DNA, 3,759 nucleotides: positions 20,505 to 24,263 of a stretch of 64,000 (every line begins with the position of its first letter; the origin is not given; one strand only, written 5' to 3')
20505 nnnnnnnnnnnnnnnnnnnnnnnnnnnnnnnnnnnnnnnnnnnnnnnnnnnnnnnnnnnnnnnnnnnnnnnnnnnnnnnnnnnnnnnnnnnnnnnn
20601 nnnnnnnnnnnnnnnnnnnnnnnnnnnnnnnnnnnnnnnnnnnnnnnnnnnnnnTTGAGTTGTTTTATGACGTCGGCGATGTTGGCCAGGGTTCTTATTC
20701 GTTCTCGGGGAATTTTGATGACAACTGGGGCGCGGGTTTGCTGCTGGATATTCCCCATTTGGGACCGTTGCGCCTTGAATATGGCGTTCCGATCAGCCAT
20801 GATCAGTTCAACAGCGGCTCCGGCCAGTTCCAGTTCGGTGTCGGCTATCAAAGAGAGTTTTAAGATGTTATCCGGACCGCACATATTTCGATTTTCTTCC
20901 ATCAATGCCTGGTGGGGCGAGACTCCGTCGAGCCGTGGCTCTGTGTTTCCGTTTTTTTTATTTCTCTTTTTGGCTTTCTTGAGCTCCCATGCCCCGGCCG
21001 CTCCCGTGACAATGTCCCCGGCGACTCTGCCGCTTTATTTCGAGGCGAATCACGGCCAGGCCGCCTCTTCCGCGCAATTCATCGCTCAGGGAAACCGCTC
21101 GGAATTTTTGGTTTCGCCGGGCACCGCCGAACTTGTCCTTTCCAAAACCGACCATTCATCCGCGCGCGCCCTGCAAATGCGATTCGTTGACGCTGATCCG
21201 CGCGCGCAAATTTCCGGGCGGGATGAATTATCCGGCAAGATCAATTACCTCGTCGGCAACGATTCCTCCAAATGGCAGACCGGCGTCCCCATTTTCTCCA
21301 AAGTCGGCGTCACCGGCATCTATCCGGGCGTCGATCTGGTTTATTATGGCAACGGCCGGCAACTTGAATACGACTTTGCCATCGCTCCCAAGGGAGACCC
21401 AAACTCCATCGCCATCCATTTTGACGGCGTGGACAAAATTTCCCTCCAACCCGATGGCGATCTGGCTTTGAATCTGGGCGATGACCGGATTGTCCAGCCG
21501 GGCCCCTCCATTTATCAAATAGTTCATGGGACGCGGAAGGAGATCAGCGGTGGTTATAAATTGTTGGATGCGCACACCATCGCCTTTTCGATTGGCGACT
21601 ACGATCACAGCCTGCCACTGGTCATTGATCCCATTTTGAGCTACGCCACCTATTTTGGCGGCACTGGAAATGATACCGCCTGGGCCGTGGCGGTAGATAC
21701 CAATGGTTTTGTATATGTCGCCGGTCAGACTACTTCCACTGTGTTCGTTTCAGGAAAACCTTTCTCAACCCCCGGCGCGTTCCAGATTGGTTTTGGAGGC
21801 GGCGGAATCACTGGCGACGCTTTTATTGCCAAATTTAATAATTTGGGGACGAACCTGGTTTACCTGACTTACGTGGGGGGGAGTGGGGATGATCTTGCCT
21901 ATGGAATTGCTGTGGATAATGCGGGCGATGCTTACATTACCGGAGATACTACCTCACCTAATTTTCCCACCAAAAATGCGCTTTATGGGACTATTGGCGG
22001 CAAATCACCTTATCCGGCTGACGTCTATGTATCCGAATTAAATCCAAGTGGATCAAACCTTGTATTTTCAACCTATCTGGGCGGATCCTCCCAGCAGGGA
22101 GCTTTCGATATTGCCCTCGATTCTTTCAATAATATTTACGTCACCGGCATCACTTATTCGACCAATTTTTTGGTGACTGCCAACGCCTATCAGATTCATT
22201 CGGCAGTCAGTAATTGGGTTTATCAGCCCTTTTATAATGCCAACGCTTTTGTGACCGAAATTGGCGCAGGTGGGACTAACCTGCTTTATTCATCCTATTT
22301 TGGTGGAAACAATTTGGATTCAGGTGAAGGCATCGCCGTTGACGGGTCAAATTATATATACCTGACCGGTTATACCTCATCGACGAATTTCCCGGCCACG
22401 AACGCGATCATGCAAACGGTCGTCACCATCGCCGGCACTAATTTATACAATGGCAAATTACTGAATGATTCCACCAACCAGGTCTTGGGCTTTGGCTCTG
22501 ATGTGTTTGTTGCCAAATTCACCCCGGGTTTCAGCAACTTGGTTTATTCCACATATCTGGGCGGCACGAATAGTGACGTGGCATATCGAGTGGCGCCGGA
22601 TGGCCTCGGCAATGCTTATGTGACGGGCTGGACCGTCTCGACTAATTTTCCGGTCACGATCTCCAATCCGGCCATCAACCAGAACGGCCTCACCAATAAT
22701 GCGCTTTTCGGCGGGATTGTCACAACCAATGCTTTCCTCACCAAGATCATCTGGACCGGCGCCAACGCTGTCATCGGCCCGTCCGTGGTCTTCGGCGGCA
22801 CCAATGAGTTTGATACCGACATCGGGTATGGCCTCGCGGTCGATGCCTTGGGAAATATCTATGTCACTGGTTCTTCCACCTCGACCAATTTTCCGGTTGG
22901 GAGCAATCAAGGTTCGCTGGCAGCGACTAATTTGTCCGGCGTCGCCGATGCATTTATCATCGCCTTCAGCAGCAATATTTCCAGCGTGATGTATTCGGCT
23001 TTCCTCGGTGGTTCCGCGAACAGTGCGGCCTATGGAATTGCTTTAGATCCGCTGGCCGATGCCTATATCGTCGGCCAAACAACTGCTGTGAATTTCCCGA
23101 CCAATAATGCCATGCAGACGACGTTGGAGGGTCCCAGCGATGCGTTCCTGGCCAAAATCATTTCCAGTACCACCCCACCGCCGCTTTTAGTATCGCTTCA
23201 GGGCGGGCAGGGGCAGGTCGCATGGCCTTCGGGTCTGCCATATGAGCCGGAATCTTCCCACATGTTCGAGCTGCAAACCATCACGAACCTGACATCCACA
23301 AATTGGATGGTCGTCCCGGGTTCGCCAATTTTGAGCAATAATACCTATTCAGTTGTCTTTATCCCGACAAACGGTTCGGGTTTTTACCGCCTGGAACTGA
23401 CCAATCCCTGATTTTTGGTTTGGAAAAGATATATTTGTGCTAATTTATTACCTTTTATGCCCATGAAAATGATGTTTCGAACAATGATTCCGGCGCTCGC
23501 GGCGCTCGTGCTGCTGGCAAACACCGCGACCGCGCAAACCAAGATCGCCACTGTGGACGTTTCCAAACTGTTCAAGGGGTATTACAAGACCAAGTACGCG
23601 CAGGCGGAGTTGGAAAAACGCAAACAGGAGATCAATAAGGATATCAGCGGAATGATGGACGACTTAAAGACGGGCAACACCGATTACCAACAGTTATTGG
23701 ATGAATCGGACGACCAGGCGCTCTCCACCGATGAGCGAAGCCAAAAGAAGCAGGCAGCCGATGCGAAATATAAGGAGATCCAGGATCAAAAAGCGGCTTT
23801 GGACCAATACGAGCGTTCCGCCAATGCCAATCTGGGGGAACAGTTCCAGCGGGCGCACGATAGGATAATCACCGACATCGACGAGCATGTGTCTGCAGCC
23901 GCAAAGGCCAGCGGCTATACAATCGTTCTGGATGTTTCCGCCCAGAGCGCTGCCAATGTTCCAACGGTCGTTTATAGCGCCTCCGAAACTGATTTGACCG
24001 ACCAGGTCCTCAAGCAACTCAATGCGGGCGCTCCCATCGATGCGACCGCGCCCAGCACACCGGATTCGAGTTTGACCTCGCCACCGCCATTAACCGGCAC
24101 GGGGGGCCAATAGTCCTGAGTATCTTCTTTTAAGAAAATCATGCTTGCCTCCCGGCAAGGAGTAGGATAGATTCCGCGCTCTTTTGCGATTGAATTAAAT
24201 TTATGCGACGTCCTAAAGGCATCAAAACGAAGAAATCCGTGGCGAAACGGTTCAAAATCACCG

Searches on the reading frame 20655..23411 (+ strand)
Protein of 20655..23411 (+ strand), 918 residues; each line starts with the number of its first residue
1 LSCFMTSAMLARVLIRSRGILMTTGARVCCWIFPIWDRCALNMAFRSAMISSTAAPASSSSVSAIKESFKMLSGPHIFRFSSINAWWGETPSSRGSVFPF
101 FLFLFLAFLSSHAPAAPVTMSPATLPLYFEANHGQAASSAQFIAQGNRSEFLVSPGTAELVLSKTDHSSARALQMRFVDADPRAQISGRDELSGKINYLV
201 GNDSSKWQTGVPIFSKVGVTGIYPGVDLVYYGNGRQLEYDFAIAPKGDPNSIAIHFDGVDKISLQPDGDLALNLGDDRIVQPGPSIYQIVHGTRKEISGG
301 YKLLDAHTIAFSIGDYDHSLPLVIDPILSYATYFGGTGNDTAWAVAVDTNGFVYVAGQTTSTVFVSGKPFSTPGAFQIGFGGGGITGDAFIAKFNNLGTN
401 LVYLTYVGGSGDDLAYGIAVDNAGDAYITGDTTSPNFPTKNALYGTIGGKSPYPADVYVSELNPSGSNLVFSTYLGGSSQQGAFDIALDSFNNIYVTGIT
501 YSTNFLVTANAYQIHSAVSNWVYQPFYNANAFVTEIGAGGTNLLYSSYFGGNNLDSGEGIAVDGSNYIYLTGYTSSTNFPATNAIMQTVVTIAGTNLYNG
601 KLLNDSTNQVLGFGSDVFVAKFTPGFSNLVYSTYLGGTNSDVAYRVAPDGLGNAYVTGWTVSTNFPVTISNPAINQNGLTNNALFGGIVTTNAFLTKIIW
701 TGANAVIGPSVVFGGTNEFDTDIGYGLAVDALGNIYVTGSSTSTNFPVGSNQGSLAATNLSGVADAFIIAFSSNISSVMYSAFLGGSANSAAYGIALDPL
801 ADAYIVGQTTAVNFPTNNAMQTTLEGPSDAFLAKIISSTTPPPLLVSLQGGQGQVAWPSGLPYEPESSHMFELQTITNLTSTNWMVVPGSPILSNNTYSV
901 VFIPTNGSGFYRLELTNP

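Call 75: search_protein_families(library=pfam, proteins=[window:20655-23411:+], max_evalue=0.0001)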
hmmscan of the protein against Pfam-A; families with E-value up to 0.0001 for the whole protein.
window:20655-23411:+ (918 aa): 2 families
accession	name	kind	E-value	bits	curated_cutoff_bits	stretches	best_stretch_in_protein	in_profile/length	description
PF25778.1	DUF7948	-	1e-55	189.5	27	1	129-327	1-214/214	Domain of unknown function (DUF7948)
PF06739.17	SBBP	-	2.6e-45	152.5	20.5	5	630-666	1-38/38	Beta-propeller repeat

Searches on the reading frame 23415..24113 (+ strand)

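Call 75: search_protein_families(library=pfam, proteins=[window:23415-24113:+], max_evalue=0.0001)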
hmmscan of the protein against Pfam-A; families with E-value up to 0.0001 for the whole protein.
window:23415-24113:+ (232 aa): 1 family
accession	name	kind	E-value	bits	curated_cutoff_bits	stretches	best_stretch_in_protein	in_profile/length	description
PF03938.19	OmpH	-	8.3e-21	75.1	32.4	1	43-202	1-141/141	Outer membrane protein (OmpH-like)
